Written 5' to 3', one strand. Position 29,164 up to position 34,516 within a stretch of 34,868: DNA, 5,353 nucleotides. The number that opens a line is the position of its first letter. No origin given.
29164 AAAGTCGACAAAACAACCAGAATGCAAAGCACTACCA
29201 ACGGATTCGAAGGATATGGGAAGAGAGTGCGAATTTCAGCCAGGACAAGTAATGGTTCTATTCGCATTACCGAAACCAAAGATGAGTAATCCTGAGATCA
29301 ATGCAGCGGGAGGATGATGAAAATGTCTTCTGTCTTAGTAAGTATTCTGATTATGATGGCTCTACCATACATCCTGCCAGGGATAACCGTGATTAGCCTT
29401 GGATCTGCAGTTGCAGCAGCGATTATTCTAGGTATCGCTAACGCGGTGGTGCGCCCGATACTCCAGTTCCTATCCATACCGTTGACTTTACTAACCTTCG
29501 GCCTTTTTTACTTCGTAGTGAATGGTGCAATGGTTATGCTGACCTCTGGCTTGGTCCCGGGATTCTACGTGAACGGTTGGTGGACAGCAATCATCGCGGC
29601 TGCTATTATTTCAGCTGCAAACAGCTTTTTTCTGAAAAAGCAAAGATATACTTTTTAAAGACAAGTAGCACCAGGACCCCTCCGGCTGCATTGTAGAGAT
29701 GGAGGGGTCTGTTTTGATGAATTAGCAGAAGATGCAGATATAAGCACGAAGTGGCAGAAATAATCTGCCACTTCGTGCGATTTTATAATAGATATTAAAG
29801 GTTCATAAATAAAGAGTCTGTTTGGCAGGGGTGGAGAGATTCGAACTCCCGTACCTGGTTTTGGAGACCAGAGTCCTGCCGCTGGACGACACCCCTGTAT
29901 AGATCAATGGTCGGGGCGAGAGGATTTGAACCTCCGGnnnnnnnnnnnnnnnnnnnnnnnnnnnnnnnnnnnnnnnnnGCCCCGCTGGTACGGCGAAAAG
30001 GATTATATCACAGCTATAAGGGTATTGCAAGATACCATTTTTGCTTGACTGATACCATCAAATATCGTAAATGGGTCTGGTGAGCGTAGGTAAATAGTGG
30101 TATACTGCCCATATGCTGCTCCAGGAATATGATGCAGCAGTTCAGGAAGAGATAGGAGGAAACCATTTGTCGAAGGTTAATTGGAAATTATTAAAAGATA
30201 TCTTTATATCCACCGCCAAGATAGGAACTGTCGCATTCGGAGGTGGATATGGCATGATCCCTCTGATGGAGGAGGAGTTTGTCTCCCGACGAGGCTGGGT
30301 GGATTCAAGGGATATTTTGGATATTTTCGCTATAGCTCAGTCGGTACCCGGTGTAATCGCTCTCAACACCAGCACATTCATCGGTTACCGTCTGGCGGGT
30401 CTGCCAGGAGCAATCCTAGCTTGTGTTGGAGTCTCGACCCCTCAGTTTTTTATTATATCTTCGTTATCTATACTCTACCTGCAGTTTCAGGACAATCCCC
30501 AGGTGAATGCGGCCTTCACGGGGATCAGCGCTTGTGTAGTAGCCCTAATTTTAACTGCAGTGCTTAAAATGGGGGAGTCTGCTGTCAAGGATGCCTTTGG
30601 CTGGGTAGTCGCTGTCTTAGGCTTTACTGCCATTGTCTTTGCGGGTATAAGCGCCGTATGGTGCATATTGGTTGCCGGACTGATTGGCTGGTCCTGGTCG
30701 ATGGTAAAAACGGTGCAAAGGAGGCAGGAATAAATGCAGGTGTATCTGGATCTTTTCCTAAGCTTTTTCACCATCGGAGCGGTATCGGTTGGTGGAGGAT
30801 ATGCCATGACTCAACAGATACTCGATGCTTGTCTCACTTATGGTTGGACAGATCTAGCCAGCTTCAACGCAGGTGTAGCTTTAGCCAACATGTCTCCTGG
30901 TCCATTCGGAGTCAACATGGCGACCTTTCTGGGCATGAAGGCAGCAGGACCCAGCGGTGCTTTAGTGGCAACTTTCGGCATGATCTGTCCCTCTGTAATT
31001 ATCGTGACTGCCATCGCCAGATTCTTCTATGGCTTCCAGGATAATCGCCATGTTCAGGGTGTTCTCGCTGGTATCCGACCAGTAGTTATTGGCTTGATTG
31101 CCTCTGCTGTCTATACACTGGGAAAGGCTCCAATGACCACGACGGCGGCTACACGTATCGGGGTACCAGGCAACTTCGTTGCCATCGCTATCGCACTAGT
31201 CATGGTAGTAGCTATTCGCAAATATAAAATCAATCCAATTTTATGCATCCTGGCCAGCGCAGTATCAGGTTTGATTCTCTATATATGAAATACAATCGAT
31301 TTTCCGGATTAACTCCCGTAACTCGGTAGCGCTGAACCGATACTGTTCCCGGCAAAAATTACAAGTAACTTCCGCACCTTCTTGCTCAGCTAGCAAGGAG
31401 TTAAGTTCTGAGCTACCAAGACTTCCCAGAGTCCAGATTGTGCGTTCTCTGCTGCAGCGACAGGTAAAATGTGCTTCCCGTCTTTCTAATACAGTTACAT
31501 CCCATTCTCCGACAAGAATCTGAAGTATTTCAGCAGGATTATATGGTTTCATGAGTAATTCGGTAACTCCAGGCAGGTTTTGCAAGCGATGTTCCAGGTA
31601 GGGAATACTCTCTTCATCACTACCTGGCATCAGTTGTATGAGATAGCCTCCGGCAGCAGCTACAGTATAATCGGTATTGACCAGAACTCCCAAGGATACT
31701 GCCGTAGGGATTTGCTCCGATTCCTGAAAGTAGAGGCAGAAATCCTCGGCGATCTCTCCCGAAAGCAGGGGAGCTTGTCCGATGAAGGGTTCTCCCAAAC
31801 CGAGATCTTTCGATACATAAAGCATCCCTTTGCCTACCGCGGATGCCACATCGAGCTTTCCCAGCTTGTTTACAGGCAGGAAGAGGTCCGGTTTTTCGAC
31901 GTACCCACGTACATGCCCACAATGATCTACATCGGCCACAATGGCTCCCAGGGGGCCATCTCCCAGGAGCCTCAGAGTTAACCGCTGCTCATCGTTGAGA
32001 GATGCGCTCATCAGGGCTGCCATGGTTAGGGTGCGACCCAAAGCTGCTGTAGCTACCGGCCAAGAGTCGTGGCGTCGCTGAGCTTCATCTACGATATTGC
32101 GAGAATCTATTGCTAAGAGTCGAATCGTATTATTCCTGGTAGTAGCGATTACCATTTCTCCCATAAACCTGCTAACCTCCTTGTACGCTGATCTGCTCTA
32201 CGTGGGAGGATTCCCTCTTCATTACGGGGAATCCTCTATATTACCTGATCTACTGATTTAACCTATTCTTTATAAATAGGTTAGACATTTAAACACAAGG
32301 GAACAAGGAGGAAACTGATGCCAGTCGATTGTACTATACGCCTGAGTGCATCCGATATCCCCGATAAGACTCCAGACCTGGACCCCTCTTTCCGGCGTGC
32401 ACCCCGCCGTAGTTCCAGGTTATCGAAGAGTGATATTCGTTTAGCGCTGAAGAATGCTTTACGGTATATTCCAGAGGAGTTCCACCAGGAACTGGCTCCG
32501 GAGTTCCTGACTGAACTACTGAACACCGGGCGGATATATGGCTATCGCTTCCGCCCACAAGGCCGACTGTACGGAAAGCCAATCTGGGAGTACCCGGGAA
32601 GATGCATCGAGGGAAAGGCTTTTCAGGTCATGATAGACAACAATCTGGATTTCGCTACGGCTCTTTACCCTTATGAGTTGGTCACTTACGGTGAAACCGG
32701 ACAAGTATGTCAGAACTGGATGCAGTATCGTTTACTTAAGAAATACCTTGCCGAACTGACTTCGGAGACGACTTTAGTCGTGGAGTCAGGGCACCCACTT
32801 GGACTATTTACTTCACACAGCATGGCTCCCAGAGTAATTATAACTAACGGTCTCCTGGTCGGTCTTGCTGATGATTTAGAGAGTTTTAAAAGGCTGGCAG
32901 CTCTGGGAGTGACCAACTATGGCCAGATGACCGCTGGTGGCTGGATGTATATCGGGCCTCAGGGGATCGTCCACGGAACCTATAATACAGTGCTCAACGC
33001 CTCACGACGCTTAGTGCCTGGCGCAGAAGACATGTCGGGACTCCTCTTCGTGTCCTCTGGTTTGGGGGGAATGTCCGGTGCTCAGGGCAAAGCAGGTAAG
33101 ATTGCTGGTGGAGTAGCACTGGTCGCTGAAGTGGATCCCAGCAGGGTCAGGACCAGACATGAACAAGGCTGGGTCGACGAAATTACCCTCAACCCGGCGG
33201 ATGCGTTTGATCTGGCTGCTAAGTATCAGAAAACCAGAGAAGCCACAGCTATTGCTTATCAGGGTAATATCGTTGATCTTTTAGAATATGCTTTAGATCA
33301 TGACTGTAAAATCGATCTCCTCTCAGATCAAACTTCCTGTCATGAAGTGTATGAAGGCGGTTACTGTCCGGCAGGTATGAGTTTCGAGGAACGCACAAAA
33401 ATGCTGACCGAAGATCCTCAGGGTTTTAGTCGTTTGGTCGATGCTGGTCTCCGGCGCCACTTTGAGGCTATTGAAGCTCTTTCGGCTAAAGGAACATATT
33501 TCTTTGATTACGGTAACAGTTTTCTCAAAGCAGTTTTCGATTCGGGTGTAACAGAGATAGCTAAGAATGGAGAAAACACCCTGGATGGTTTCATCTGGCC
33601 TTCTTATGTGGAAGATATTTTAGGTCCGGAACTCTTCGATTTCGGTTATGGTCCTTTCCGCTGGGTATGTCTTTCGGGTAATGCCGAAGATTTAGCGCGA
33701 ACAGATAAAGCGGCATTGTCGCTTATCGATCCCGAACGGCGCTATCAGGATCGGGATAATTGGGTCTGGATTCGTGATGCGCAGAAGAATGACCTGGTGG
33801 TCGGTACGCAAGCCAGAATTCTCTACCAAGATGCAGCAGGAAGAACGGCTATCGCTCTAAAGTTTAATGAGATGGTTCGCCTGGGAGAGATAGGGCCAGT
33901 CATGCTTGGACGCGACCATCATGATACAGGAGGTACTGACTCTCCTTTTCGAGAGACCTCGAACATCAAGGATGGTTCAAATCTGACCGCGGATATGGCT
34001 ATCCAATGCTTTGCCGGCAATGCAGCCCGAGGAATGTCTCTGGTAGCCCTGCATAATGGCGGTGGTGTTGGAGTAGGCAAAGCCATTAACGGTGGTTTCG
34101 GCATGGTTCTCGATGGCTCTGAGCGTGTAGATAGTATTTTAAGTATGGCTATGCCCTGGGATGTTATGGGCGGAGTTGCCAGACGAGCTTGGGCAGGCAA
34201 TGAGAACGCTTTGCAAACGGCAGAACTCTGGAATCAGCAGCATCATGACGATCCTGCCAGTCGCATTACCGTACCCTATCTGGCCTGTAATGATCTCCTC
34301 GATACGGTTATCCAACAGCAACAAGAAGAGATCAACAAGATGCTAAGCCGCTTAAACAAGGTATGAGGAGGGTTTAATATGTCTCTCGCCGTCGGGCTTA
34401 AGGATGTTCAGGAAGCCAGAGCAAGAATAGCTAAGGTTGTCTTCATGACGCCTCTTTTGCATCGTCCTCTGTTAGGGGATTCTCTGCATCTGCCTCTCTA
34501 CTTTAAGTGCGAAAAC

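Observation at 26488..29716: Self-contained three-gene unit: unknown 377-aa protein + LiaX/YvlB-like + YvlD/LiaZ-like, with no PspC/LiaY or LiaFSR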

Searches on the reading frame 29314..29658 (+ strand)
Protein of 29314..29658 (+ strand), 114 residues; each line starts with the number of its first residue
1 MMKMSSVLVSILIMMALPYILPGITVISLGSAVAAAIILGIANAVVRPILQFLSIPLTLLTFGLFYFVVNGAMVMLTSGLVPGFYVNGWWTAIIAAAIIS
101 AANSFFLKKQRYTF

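Call 4: search_protein_families(library=pfam, proteins=[window:29314-29658:+], max_evalue=1)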
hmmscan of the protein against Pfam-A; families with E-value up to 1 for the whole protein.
window:29314-29658:+ (114 aa): 3 families
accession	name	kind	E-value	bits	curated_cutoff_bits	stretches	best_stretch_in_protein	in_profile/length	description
PF04020.18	Phage_holin_4_2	-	3.3e-29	102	28.8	1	6-105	6-105/105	Mycobacterial 4 TMS phage holin, superfamily IV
PF11167.13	DUF2953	-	0.097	13.2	22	1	25-53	1-29/53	Protein of unknown function (DUF2953)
PF19529.4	DUF6057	-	0.64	9.3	29.8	1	7-112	108-214/569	Family of unknown function (DUF6057)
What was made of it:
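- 29323..29658 (+): g3, 111 aa (114 aa if started at 29314): hydrophobic DUF360/PF04020 membrane protein of the YvlD/LiaZ family, probably 4 TM as the family name indicates. PF04020 E = 3.3e-29 over the full model length (call 4).
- On YvlD/LiaZ (DUF360, PF04020): 102 bits against a 28.8-bit cut-off, model positions 6-105 of 105 (call 4).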

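Call 5: search_protein_families(library=ncbifam, proteins=[window:29314-29658:+], max_evalue=1)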
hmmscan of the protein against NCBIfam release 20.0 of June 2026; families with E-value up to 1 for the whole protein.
window:29314-29658:+ (114 aa): 0 families

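Call 88: search_protein_families(library=padloc, proteins=[window:29323-29658:+], max_evalue=0.01)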
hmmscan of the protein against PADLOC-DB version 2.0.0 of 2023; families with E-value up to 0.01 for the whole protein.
window:29323-29658:+ (111 aa): 0 families

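Call 89: search_protein_families(library=phrogs, proteins=[window:29323-29658:+], max_evalue=0.01)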
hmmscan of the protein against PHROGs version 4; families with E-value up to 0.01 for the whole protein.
window:29323-29658:+ (111 aa): 0 families

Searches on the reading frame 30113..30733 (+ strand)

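Call 44: search_protein_families(library=pfam, proteins=[window:30113-30733:+], max_evalue=0.00001)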
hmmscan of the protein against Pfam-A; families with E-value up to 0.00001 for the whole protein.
window:30113-30733:+ (206 aa): 1 family
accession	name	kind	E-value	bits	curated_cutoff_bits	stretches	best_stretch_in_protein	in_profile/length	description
PF02417.20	Chromate_transp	-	4.7e-50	170.3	28.6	1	29-193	2-166/166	Chromate transporter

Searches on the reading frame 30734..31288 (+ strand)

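Call 44: search_protein_families(library=pfam, proteins=[window:30734-31288:+], max_evalue=0.00001)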
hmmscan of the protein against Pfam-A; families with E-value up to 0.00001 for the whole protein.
window:30734-31288:+ (184 aa): 1 family
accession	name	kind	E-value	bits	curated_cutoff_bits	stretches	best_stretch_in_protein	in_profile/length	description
PF02417.20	Chromate_transp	-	2.2e-42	145.3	28.6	1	5-180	1-166/166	Chromate transporter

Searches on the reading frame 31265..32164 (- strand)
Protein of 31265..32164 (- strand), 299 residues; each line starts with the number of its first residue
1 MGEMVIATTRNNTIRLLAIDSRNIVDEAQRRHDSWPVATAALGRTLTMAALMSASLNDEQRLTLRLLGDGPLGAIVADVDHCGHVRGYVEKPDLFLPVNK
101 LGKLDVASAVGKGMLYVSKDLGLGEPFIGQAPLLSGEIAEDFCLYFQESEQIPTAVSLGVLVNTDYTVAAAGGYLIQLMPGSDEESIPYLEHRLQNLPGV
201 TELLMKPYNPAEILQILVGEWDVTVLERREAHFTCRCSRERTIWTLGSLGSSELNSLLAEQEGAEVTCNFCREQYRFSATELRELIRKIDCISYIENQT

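Call 44: search_protein_families(library=pfam, proteins=[window:31265-32164:-], max_evalue=0.00001)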
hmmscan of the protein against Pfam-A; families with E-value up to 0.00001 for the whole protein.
window:31265-32164:- (299 aa): 1 family
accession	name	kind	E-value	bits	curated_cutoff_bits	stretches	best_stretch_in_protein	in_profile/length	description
PF01430.24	HSP33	-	2.1e-93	313.1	21.4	1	4-278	3-273/273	Hsp33 protein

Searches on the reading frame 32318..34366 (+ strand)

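Call 44: search_protein_families(library=pfam, proteins=[window:32318-34366:+], max_evalue=0.00001)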
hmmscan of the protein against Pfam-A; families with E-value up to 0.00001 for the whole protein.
window:32318-34366:+ (682 aa): 3 families
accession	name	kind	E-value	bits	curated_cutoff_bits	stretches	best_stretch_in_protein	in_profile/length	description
PF17392.7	Urocanase_C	-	1.4e-81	273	23.6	1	438-636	1-195/196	Urocanase C-terminal domain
PF01175.24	Urocanase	-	1.8e-76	256.9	23.2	1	213-434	1-209/209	Urocanase Rossmann-like domain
PF17391.7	Urocanase_N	-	6e-48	162.3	23.2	1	86-210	3-127/127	Urocanase N-terminal domain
